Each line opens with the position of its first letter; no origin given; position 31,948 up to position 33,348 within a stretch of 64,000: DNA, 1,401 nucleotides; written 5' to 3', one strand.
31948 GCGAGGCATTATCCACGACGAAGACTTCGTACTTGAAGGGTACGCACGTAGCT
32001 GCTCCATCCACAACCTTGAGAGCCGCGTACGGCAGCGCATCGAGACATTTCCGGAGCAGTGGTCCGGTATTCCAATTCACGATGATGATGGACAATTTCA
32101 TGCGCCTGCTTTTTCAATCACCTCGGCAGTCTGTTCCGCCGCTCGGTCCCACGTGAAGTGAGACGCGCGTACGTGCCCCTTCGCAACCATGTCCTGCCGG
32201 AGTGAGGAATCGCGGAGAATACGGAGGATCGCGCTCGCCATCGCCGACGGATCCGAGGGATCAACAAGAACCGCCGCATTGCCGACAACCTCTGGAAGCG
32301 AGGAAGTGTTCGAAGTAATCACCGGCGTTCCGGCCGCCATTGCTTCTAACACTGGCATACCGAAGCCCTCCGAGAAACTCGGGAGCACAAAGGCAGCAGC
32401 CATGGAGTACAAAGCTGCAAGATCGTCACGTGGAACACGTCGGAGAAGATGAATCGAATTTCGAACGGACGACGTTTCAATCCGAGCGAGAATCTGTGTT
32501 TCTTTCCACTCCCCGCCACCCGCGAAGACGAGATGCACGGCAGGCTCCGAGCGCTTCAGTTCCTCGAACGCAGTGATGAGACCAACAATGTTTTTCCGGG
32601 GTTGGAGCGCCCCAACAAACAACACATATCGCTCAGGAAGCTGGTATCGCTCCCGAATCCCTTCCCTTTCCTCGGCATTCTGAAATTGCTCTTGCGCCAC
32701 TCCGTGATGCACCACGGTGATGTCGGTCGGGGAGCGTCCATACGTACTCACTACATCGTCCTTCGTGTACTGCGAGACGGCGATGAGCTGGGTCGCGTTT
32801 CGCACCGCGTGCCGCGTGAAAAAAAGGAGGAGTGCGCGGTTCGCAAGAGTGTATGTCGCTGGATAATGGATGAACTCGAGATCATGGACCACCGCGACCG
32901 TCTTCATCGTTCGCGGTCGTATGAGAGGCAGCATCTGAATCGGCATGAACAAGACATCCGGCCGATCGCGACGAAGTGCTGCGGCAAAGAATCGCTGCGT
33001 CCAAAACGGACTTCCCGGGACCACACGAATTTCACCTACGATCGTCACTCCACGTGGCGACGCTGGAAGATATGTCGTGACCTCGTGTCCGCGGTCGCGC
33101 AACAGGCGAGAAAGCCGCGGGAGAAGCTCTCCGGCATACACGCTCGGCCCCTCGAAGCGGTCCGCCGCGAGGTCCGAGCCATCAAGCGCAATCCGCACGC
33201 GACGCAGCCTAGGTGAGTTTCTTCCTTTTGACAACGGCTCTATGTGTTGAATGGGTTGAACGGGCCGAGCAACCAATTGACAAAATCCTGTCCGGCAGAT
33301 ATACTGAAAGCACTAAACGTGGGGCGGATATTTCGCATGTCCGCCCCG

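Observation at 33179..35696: Three direct copies of the GT4 gene's start region partition a compositionally foreign island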

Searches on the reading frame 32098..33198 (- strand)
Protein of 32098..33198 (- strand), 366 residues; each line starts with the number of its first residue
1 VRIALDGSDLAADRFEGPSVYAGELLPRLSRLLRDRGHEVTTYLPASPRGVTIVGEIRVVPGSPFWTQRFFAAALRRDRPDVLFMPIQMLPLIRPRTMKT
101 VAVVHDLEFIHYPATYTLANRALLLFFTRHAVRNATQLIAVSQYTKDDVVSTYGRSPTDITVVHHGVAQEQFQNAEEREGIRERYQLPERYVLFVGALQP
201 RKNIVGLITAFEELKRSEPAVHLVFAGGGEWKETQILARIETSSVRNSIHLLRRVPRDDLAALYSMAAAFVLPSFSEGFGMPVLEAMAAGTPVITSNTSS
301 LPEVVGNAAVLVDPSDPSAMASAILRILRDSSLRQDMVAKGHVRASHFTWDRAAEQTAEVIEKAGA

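Call 9: search_protein_families(library=pfam, proteins=[window:32098-33198:-], max_evalue=0.01)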
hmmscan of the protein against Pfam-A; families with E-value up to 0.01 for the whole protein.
window:32098-33198:- (366 aa): 7 families
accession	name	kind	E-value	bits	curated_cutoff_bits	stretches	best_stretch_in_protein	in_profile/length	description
PF00534.26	Glycos_transf_1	-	1.4e-41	142.3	26.4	1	188-341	14-169/172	Glycosyl transferases group 1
PF13692.12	Glyco_trans_1_4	-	9.6e-35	120.4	27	1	190-330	2-142/142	Glycosyl transferases group 1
PF13439.12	Glyco_transf_4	-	1.2e-16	61.7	28.5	1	28-168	10-167/170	Glycosyltransferase Family 4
PF20706.3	GT4-conflict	-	4.9e-13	49.2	26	1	133-356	145-384/385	Family 4 Glycosyltransferase in conflict systems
PF13524.12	Glyco_trans_1_2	-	1e-10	42.2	25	1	210-356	5-141/144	Glycosyl transferase-like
PF13579.12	Glyco_trans_4_4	-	2.3e-07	31.7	29.7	1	28-165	9-157/158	Glycosyl transferase 4-like domain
PF00982.27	Glyco_transf_20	-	9.1e-05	21.8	32.5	0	249-341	353-450/473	Glycosyltransferase family 20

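Call 10: find_encoding_contigs(protein=window:32098-33198:-, flank=10000, max_places=10)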
Protein window:32098-33198:- (366 aa): 2 contigs read that carry it; 1 place shown.
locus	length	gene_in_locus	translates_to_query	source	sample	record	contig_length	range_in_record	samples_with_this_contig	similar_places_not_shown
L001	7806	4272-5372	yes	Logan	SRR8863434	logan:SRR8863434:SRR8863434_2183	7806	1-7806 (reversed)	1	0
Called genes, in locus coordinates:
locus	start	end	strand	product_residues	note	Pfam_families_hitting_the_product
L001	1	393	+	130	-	?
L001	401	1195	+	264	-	PF13489:Methyltransf_23 (weak), PF01209:Ubie_methyltran, PF13847:Methyltransf_31, PF08241:Methyltransf_11, PF08242:Methyltransf_12, PF13649:Methyltransf_25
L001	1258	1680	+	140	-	-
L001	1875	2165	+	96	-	-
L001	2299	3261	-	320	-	-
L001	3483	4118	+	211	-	PF01936:NYN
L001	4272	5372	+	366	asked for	PF13439:Glyco_transf_4, PF13579:Glyco_trans_4_4 (weak), PF20706:GT4-conflict, PF00534:Glycos_transf_1, PF13692:Glyco_trans_1_4, PF13524:Glyco_trans_1_2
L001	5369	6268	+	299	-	PF00535:Glycos_transf_2, PF13641:Glyco_tranf_2_3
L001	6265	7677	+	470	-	PF04932:Wzy_C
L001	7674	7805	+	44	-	?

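Call 15: find_homologous_proteins(query=window:32098-33198:-, max_evalue=1e-30)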
Query window:32098-33198:- (366 aa): 1828 proteins with E <= 1e-30 among 8000 candidates; the best 120 are listed.
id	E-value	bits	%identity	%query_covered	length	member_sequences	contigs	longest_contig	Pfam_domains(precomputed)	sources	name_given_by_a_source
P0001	8.2e-237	803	100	100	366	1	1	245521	PF00534.27,PF13579.13,PF13524.13,PF13439.13,PF20706.4,PF13692.13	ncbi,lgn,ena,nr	ncbi:MAG: group 1 glycosyl transferase [Parcubacteria group bacterium Gr01-1014_38]|nr:MAG: group 1 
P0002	3.5e-192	656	80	100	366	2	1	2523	PF00534.27,PF13524.13,PF13439.13,PF20706.4,PF13692.13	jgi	-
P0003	1.1e-183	628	75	100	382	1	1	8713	PF00534.27,PF13524.13,PF13439.13,PF20706.4,PF13692.13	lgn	-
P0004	2.3e-178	611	74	100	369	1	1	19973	PF00534.27,PF13579.13,PF13524.13,PF13439.13,PF20706.4,PF13692.13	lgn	-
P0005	6.9e-174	596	74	100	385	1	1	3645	PF00534.27,PF13579.13,PF13524.13,PF13439.13,PF20706.4,PF13692.13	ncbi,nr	ncbi:MAG: glycosyltransferase family 1 protein [bacterium]|nr:glycosyltransferase family 1 protein [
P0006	2.1e-173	594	77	95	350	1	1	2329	PF00534.27,PF13579.13,PF13524.13,PF13439.13,PF20706.4,PF13692.13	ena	-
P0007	9.5e-172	589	73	100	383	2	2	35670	PF00534.27,PF13579.13,PF13524.13,PF13439.13,PF20706.4,PF13692.13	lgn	-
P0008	4.4e-167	573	72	100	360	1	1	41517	PF00534.27,PF13579.13,PF13524.13,PF13439.13,PF20706.4,PF13692.13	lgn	-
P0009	3.5e-166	570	73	100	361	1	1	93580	PF00534.27,PF13579.13,PF13524.13,PF13439.13,PF20706.4,PF13692.13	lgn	-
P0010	1.3e-163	562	68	100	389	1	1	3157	PF00534.27,PF13524.13,PF13439.13,PF20706.4,PF13692.13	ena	-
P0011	3.6e-152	524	67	100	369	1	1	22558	PF00534.27,PF13579.13,PF13524.13,PF13439.13,PF20706.4,PF13692.13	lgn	-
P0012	6.1e-150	517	67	99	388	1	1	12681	PF00534.27,PF13579.13,PF13524.13,PF13439.13,PF20706.4,PF13692.13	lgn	-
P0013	3.0e-149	515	66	99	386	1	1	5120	PF00534.27,PF13524.13,PF13439.13,PF20706.4,PF13692.13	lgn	-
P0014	1.7e-148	512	65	99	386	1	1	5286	PF00534.27,PF13524.13,PF13439.13,PF20706.4,PF13692.13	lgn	-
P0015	3.1e-147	508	66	99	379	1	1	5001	PF00534.27,PF13579.13,PF13524.13,PF13439.13,PF20706.4,PF13692.13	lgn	-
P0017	2.0e-145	502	64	100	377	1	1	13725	PF00534.27,PF13579.13,PF13524.13,PF13439.13,PF20706.4,PF13692.13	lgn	-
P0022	1.1e-141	490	62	99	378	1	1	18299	PF00534.27,PF13579.13,PF13524.13,PF13439.13,PF20706.4,PF13692.13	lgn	-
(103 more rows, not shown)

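Call 17: find_encoding_contigs(protein=P0004, flank=8000, max_places=3)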
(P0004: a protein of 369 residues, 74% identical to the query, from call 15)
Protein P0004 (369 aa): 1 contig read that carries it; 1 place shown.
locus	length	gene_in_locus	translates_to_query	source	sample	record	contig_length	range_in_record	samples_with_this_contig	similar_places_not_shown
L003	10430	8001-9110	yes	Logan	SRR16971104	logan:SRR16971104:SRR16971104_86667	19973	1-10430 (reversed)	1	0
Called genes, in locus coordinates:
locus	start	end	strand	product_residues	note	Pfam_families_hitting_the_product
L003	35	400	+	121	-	-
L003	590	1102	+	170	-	-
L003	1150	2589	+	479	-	PF08486:SpoIID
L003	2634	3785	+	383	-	PF13439:Glyco_transf_4, PF20706:GT4-conflict (weak), PF00534:Glycos_transf_1, PF13692:Glyco_trans_1_4, PF13524:Glyco_trans_1_2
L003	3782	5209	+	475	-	PF01943:Polysacc_synt, PF13440:Polysacc_synt_3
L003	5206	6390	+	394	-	PF00534:Glycos_transf_1, PF13692:Glyco_trans_1_4, PF13524:Glyco_trans_1_2 (weak)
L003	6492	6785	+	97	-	-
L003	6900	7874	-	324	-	-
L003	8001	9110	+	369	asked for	PF13439:Glyco_transf_4, PF13579:Glyco_trans_4_4, PF20706:GT4-conflict, PF00534:Glycos_transf_1, PF13692:Glyco_trans_1_4, PF13524:Glyco_trans_1_2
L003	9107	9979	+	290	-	PF00535:Glycos_transf_2, PF13641:Glyco_tranf_2_3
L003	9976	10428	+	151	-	?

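Call 18: find_encoding_contigs(protein=P0007, flank=8000, max_places=3)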
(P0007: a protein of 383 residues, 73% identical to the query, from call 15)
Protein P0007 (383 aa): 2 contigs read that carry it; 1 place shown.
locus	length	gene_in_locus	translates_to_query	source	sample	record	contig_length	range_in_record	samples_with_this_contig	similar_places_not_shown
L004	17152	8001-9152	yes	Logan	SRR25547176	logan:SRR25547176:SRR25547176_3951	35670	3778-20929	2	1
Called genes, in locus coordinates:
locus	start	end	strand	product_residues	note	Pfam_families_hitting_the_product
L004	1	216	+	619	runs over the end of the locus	-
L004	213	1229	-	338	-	PF13439:Glyco_transf_4, PF13579:Glyco_trans_4_4, PF20706:GT4-conflict, PF00534:Glycos_transf_1, PF13692:Glyco_trans_1_4, PF13524:Glyco_trans_1_2 (weak)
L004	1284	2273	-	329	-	PF00535:Glycos_transf_2, PF13641:Glyco_tranf_2_3 (weak)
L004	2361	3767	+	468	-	PF08486:SpoIID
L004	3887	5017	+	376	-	PF20706:GT4-conflict, PF13439:Glyco_transf_4, PF13579:Glyco_trans_4_4, PF13524:Glyco_trans_1_2 (faint), PF00534:Glycos_transf_1, PF13692:Glyco_trans_1_4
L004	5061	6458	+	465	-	PF01943:Polysacc_synt, PF13440:Polysacc_synt_3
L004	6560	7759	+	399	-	PF00534:Glycos_transf_1, PF13692:Glyco_trans_1_4, PF13524:Glyco_trans_1_2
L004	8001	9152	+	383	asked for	PF13579:Glyco_trans_4_4 (weak), PF13439:Glyco_transf_4, PF20706:GT4-conflict, PF00534:Glycos_transf_1, PF13692:Glyco_trans_1_4, PF13524:Glyco_trans_1_2 (weak)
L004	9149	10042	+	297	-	PF00535:Glycos_transf_2, PF13641:Glyco_tranf_2_3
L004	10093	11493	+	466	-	PF04932:Wzy_C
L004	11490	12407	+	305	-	PF00535:Glycos_transf_2, PF13641:Glyco_tranf_2_3, PF13632:Glyco_trans_2_3 (weak)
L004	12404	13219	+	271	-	PF00535:Glycos_transf_2, PF13641:Glyco_tranf_2_3, PF13632:Glyco_trans_2_3 (faint)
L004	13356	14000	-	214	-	-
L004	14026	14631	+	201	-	PF04079:SMC_ScpB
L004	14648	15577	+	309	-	PF00768:Peptidase_S11, PF13354:Beta-lactamase2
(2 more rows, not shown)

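Call 19: find_encoding_contigs(protein=P0009, flank=8000, max_places=3)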
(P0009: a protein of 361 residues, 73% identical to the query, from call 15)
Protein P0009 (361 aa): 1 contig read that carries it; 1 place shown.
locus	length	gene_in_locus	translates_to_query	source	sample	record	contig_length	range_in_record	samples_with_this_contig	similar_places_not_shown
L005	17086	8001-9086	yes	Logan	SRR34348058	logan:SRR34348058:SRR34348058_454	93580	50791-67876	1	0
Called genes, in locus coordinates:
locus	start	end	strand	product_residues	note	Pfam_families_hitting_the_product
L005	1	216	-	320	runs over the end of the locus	PF00535:Glycos_transf_2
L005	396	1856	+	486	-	PF08486:SpoIID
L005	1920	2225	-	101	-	-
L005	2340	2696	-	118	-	PF04545:Sigma70_r4 (weak)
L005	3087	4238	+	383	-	PF20706:GT4-conflict, PF13439:Glyco_transf_4, PF13579:Glyco_trans_4_4, PF00534:Glycos_transf_1, PF13692:Glyco_trans_1_4, PF13524:Glyco_trans_1_2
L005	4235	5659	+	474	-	PF01943:Polysacc_synt, PF13440:Polysacc_synt_3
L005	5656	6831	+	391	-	PF00534:Glycos_transf_1, PF13692:Glyco_trans_1_4, PF13524:Glyco_trans_1_2 (weak)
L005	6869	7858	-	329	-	-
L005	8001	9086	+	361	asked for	PF13439:Glyco_transf_4, PF13579:Glyco_trans_4_4 (weak), PF20706:GT4-conflict, PF00534:Glycos_transf_1, PF13692:Glyco_trans_1_4, PF13524:Glyco_trans_1_2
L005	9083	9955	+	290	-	PF00535:Glycos_transf_2, PF13641:Glyco_tranf_2_3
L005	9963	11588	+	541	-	PF04932:Wzy_C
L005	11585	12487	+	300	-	PF00535:Glycos_transf_2, PF13641:Glyco_tranf_2_3, PF13632:Glyco_trans_2_3 (faint)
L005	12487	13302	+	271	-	PF00535:Glycos_transf_2, PF13641:Glyco_tranf_2_3, PF13632:Glyco_trans_2_3 (weak)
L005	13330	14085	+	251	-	PF02616:SMC_ScpA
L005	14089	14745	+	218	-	PF04079:SMC_ScpB, PF12802:MarR_2 (faint), PF01047:MarR (faint)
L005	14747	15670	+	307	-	PF00768:Peptidase_S11, PF13354:Beta-lactamase2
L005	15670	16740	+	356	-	PF00953:Glycos_transf_4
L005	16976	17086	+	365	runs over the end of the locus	PF01098:FTSW_RODA_SPOVE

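Call 22: find_related_loci(query=window:32098-33198:-, collection=genome_contigs, flank=8000)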
Query window:32098-33198:- (366 aa) in genome_contigs; peptide patterns used: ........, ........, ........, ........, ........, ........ (x = any residue, [..] = any of these).
485 stretches matched a pattern; 25 encode a relative of the query (tblastn E <= 1e-3); 25 distinct loci.
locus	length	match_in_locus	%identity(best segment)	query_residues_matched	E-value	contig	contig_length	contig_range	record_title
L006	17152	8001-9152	70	1-365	5e-173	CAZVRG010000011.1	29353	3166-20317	MAG TPA_asm: uncultured Candidatus Saccharibacteria bacterium isolate SRP178908_co1_39 genome assembly, contig: NODE_911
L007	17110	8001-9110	38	1-365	9e-85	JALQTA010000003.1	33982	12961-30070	MAG: Candidatus Paceibacterota bacterium isolate BSH.5 NODE_3_length_33982_cov_8.383336, whole genome shotgun sequence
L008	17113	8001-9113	39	1-366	5e-81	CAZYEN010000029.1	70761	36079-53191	MAG TPA_asm: uncultured Candidatus Saccharibacteria bacterium isolate binchicken_co216_135 genome assembly, contig: k141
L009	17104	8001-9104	40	1-363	1e-80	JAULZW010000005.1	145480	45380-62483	MAG: Candidatus Paceibacterota bacterium isolate P_PACE2 NODE_84_length_145480_cov_3.151493, whole genome shotgun sequen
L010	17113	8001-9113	39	1-366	3e-80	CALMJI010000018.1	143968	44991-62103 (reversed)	MAG TPA_asm: uncultured bacterium isolate SRR5997543_bin.20_CONCOCT_v1.1_MAG genome assembly, contig: ERZ795114.5, whole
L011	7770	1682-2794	39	1-366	5e-80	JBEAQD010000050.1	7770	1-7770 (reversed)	MAG: Candidatus Parcubacteria bacterium isolate muddycreek_2019_sw_WHONDRS-S19S_0082_B_bin.32 scaffold_1165562, whole ge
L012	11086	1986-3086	38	1-362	4e-78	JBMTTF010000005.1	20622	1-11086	MAG: Minisyncoccia bacterium isolate Tbon_V10_S28_100percent_par_Tbon_V10_S28_metabat.7 NODE_570_length_20622_cov_5.8372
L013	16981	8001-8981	34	38-363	6e-50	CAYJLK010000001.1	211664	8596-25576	MAG TPA_asm: uncultured Candidatus Saccharibacteria bacterium isolate ERP124720_co1_118 genome assembly, contig: NODE_69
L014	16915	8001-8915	34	64-363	2e-49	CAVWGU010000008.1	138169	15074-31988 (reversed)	MAG: uncultured Chitinophagaceae bacterium isolate MFD04651.bin.1.106 genome assembly, contig: contig_34193, whole genom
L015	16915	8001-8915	34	64-363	2e-49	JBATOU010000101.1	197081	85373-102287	MAG: Ferruginibacter sp. isolate MFD10472_ilm_asm_bin11 k127_127092, whole genome shotgun sequence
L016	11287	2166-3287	31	1-363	3e-49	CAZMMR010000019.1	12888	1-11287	MAG TPA_asm: uncultured Pseudomonadales bacterium isolate SRP141376_co2_351 genome assembly, contig: NODE_9426_length_12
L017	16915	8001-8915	32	64-363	2e-47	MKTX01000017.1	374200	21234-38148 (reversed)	MAG: Sphingobacteriales bacterium 39-19 scnpilot_p_inoc_scaffold_81, whole genome shotgun sequence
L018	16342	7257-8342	38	1-357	1e-81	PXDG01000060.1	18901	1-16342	MAG: Parcubacteria group bacterium isolate T3Sed10_326m T3-Sed10-C5341, whole genome shotgun sequence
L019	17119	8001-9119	30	1-361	3e-47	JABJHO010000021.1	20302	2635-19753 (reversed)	MAG: Candidatus Magasanikbacteria bacterium isolate SI074_bin22 k141_45754, whole genome shotgun sequence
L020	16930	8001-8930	32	60-362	1e-46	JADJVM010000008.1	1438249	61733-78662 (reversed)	MAG: Niastella sp. isolate Hjor_18-Q3-R7-51_BATAC.166 tig00119893-10-14373550, whole genome shotgun sequence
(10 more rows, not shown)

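Call 34: find_encoding_contigs(protein=P0003, flank=8000, max_places=3)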
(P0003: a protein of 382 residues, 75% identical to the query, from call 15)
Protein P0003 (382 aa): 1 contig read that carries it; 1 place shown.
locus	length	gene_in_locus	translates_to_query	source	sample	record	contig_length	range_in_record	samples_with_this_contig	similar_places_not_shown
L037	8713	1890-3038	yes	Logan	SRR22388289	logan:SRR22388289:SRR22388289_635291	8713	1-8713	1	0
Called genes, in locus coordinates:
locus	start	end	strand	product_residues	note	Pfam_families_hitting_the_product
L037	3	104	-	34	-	?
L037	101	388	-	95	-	-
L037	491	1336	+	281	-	PF00534:Glycos_transf_1, PF13692:Glyco_trans_1_4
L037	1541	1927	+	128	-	-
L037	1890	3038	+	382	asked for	PF13439:Glyco_transf_4, PF20706:GT4-conflict, PF00534:Glycos_transf_1, PF13692:Glyco_trans_1_4, PF13524:Glyco_trans_1_2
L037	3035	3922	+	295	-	PF00535:Glycos_transf_2, PF13641:Glyco_tranf_2_3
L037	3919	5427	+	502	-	PF04932:Wzy_C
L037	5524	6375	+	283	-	PF00535:Glycos_transf_2, PF13641:Glyco_tranf_2_3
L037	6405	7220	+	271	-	PF00535:Glycos_transf_2, PF13641:Glyco_tranf_2_3, PF13632:Glyco_trans_2_3 (weak)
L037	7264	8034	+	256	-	PF02616:SMC_ScpA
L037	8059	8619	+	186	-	PF04079:SMC_ScpB, PF12802:MarR_2 (faint)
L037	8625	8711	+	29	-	?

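Call 58: find_encoding_contigs(protein=P0011, flank=6000, max_places=2)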
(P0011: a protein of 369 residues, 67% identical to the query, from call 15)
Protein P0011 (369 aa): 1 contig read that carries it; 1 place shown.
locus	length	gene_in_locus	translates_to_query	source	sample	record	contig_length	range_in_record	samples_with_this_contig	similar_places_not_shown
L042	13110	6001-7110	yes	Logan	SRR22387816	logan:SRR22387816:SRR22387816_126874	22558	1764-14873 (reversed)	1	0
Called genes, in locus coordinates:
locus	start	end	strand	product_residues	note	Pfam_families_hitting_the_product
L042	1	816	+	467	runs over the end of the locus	PF08486:SpoIID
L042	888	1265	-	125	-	-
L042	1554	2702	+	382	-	PF13439:Glyco_transf_4 (faint), PF13579:Glyco_trans_4_4 (weak), PF00534:Glycos_transf_1, PF13692:Glyco_trans_1_4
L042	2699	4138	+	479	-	PF01943:Polysacc_synt, PF13440:Polysacc_synt_3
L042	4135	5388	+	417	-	PF00534:Glycos_transf_1, PF13692:Glyco_trans_1_4, PF13524:Glyco_trans_1_2 (weak)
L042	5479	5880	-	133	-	PF01371:Trp_repressor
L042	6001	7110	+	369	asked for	PF13439:Glyco_transf_4, PF13579:Glyco_trans_4_4 (faint), PF20706:GT4-conflict, PF00534:Glycos_transf_1, PF13692:Glyco_trans_1_4, PF13524:Glyco_trans_1_2 (weak)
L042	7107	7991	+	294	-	PF00535:Glycos_transf_2, PF13641:Glyco_tranf_2_3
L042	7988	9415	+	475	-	PF04932:Wzy_C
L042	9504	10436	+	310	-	PF00535:Glycos_transf_2, PF13641:Glyco_tranf_2_3, PF13632:Glyco_trans_2_3 (weak)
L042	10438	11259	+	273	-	PF00535:Glycos_transf_2, PF13641:Glyco_tranf_2_3, PF13632:Glyco_trans_2_3 (weak)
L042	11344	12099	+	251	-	PF02616:SMC_ScpA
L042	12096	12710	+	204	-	PF04079:SMC_ScpB, PF12802:MarR_2 (faint), PF01047:MarR (faint)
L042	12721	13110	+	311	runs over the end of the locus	PF00768:Peptidase_S11, PF13354:Beta-lactamase2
